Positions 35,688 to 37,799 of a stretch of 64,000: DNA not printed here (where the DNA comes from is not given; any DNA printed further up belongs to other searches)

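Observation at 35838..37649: AI-2E family transporter fused to a cobalamin (B12)-binding domain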

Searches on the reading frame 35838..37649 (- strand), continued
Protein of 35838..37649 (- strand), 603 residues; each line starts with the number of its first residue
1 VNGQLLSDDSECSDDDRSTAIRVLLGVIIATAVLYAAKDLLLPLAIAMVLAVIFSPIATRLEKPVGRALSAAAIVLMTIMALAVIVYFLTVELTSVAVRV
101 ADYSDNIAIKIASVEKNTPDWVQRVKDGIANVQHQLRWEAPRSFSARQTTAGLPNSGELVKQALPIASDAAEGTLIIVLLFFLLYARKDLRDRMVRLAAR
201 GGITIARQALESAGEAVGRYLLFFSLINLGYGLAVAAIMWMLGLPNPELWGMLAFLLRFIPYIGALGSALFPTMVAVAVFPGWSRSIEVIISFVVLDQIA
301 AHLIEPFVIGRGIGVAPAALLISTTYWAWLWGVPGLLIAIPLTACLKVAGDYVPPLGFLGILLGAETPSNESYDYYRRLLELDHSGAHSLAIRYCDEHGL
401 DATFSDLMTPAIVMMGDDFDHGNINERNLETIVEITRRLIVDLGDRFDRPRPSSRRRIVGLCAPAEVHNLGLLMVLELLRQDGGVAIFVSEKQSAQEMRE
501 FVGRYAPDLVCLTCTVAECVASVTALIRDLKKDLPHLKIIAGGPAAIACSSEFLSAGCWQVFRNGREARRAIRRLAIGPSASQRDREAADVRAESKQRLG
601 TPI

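Call 21: search_solved_structures(query=A1, max_evalue=0.01, show_alignments=5)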
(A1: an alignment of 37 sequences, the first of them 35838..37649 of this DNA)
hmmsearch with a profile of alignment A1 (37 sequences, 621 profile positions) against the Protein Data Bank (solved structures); distinct sequences matched with E-value up to 0.01: 13.
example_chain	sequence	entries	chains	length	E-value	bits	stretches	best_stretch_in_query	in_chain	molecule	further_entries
7nb6_A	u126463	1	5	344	2.3e-29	105.4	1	32-373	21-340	AI-2 transport protein TqsA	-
8j2x_A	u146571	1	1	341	1.8e-10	42.9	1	382-543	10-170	Cobalamin-binding protein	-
8j2w_A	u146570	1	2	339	1.9e-10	42.9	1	382-543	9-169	Cobalamin-binding protein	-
8jbs_A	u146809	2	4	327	1.7e-09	39.7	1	413-530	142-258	Putative cobalamin binding protein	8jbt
8j2y_A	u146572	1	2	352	1.7e-07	33.2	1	411-582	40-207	GGDEF domain-containing protein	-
8c35_A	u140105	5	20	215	0.00032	22.3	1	387-532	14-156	Probable transcriptional regulator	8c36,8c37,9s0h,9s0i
5c8a_A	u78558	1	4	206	0.00033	22.3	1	387-532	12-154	Light-dependent transcriptional regulator CarH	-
8c31_A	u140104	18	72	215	0.00036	22.1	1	387-532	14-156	Probable transcriptional regulator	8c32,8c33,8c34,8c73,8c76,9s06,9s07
3whp_A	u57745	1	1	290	0.00061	21.4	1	386-531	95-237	Probable transcriptional regulator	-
5c8d_A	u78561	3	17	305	0.0007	21.2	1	386-531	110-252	Light-dependent transcriptional regulator CarH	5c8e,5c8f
7te2_A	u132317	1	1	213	0.00088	20.8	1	419-569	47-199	AerR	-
1y80_A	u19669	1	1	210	0.0032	19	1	466-553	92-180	Predicted cobalamin binding protein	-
2i2x_B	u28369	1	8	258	0.0088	17.5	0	465-557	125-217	Methyltransferase 1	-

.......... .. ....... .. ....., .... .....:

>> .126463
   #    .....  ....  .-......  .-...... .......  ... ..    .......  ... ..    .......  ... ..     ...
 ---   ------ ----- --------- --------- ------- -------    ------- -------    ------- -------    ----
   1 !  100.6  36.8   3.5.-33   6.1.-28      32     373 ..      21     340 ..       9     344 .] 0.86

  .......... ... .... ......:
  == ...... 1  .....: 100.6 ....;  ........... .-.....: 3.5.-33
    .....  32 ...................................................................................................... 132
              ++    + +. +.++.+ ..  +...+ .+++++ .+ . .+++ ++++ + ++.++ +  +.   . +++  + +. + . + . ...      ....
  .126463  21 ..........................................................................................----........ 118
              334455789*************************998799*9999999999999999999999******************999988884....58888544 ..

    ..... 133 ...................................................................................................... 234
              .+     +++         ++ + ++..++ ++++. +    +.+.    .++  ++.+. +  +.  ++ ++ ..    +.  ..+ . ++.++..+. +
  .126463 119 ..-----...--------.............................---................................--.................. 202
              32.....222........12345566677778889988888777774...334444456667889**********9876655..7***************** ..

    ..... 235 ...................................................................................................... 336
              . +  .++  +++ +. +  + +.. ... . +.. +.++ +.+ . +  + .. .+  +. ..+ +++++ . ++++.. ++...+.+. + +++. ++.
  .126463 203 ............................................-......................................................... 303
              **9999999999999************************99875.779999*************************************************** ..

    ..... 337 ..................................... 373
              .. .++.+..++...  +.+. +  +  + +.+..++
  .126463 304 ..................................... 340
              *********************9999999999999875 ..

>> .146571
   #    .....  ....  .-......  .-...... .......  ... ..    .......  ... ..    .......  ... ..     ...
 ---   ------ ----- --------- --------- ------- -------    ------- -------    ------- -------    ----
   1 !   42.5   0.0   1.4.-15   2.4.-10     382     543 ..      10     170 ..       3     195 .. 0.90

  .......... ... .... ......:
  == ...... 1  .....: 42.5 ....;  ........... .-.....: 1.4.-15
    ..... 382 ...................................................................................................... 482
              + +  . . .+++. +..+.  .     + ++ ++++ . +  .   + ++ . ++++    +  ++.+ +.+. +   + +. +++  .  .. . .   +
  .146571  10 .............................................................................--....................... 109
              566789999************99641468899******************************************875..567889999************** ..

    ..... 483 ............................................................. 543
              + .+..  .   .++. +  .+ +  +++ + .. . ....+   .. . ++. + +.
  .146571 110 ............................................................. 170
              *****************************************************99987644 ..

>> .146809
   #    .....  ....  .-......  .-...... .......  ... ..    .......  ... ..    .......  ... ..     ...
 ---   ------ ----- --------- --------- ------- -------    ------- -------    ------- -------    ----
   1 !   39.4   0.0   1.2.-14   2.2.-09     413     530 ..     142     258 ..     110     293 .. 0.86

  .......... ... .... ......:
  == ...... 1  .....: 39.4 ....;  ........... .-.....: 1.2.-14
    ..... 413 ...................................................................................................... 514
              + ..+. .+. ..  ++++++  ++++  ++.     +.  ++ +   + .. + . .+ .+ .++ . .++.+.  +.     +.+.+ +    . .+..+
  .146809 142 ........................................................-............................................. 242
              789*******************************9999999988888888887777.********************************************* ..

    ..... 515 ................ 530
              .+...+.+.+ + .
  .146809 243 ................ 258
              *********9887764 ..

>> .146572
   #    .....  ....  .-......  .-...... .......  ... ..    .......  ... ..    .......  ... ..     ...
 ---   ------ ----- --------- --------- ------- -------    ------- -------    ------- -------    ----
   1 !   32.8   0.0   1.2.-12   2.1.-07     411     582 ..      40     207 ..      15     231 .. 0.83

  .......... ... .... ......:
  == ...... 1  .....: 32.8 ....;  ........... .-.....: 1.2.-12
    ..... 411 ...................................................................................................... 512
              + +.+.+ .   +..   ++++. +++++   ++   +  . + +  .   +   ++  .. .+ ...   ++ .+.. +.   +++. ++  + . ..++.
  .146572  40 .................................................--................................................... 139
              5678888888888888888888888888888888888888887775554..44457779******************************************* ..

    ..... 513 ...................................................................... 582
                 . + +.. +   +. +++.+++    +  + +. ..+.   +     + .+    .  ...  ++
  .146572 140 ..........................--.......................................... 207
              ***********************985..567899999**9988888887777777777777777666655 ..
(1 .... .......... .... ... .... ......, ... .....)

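Call 25: find_encoding_contigs(protein=P0031, flank=8000, max_places=2)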
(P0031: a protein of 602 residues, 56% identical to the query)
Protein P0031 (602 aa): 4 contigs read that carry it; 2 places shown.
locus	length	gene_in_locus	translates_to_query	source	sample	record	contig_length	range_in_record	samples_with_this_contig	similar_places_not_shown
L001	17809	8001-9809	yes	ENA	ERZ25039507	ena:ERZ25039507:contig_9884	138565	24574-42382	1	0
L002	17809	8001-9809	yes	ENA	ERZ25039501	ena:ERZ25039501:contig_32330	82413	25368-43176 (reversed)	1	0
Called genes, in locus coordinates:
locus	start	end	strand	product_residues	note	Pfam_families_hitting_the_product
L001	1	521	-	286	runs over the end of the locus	PF14361:RsbRD_N, PF01740:STAS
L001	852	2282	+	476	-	PF01565:FAD_binding_4, PF08031:BBE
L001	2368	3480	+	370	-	PF07885:Ion_trans_2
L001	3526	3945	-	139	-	PF11345:DUF3147 (weak)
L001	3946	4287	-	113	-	PF11345:DUF3147 (weak)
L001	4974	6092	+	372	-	PF13439:Glyco_transf_4, PF13579:Glyco_trans_4_4, PF00534:Glycos_transf_1, PF13692:Glyco_trans_1_4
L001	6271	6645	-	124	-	PF01258:zf-dskA_traR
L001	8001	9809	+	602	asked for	PF01594:AI-2E_transport, PF02310:B12-binding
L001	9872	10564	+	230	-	PF03167:UDG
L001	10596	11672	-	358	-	PF10009:DUF2252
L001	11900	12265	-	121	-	-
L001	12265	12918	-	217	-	PF00248:Aldo_ket_red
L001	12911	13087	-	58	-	-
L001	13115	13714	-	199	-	-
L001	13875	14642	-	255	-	PF01904:DUF72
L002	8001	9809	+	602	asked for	PF01594:AI-2E_transport, PF02310:B12-binding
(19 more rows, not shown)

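Call 26: find_encoding_contigs(protein=P0053, flank=8000, max_places=2)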
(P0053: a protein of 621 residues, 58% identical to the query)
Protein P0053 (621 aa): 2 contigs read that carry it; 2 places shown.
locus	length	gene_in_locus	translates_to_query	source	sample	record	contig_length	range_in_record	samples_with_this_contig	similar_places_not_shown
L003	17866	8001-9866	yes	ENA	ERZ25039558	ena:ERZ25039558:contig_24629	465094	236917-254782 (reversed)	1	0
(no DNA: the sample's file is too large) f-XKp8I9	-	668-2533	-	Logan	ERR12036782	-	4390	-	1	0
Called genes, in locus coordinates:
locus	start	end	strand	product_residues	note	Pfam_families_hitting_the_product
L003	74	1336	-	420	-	PF12704:MacB_PCD, PF02687:FtsX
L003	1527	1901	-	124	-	PF17131:TP_0789-like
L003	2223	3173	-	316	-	PF03706:LPG_synthase_TM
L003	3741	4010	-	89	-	-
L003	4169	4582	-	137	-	PF04972:BON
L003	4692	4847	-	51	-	PF05532:CsbD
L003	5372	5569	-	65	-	PF28077:THIVI_2564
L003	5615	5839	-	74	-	-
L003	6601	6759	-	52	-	-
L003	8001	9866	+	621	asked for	PF01594:AI-2E_transport, PF02310:B12-binding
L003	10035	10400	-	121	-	PF09912:DUF2141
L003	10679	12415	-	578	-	PF01979:Amidohydro_1 (faint), PF07969:Amidohydro_3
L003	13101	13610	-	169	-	PF02975:Me-amine-dh_L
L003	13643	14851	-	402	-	PF06433:Me-amine-dh_H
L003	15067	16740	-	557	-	PF00920:ILVD_EDD_N, PF24877:ILV_EDD_C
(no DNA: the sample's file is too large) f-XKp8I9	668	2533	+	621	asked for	PF01594:AI-2E_transport, PF02310:B12-binding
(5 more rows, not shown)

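Call 27: find_encoding_contigs(protein=P0082, flank=8000, max_places=2)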
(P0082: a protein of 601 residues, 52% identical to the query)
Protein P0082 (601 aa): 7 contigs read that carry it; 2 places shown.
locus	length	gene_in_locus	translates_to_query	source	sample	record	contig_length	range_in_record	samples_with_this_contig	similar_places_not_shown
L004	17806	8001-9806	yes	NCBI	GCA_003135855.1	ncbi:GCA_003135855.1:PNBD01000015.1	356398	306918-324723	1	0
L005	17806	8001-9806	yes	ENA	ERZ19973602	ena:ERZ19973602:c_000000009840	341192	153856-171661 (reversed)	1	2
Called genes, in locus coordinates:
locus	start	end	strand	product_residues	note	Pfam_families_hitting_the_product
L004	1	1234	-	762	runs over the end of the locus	PF13191:AAA_16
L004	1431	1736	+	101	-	-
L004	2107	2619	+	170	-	PF00210:Ferritin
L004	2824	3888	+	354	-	-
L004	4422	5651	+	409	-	PF00067:p450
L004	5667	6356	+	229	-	PF00378:ECH_1, PF16113:ECH_2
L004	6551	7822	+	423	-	PF07646:Kelch_2 (faint), PF01344:Kelch_1 (faint), PF07893:DUF1668 (faint), PF13415:Beta-prop_FBX42 (faint), PF24681:Kelch_KLHDC2_KLHL20_DRC7 (faint), PF24981:Beta-prop_ATRN-LZTR1 (faint), PF25210:Kelch_FKB95 (faint)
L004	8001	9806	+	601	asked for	PF01594:AI-2E_transport, PF02310:B12-binding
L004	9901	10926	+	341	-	PF16884:ADH_N_2, PF00107:ADH_zinc_N, PF13602:ADH_zinc_N_2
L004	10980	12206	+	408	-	PF00211:Guanylate_cyc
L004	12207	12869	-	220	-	-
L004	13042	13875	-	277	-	PF13468:Glyoxalase_3 (faint), PF13669:Glyoxalase_4 (faint)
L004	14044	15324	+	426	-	PF04389:Peptidase_M28, PF01546:Peptidase_M20, PF07687:M20_dimer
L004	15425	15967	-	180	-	-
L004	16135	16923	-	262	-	-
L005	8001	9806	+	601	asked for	PF01594:AI-2E_transport, PF02310:B12-binding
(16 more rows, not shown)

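Call 28: find_encoding_contigs(protein=P0087, flank=8000, max_places=2)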
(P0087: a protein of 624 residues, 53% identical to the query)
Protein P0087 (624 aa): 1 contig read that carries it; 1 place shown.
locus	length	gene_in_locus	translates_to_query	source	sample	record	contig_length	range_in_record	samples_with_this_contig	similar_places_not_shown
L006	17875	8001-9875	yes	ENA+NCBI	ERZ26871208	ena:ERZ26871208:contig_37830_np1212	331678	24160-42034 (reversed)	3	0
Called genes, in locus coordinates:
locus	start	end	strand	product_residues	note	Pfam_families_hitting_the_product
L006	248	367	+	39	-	-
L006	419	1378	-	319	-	PF01636:APH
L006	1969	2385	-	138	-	PF12680:SnoaL_2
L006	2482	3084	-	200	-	PF03807:F420_oxidored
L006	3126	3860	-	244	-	PF00106:adh_short, PF08659:KR, PF23441:SDR, PF13561:adh_short_C2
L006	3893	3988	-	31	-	-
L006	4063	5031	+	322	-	PF00126:HTH_1, PF03466:LysR_substrate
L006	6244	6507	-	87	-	PF04679:DNA_ligase_A_C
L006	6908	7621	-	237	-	-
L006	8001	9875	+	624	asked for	PF01594:AI-2E_transport, PF02310:B12-binding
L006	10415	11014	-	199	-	-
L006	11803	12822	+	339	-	-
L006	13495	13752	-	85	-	-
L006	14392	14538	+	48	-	-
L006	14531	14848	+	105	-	-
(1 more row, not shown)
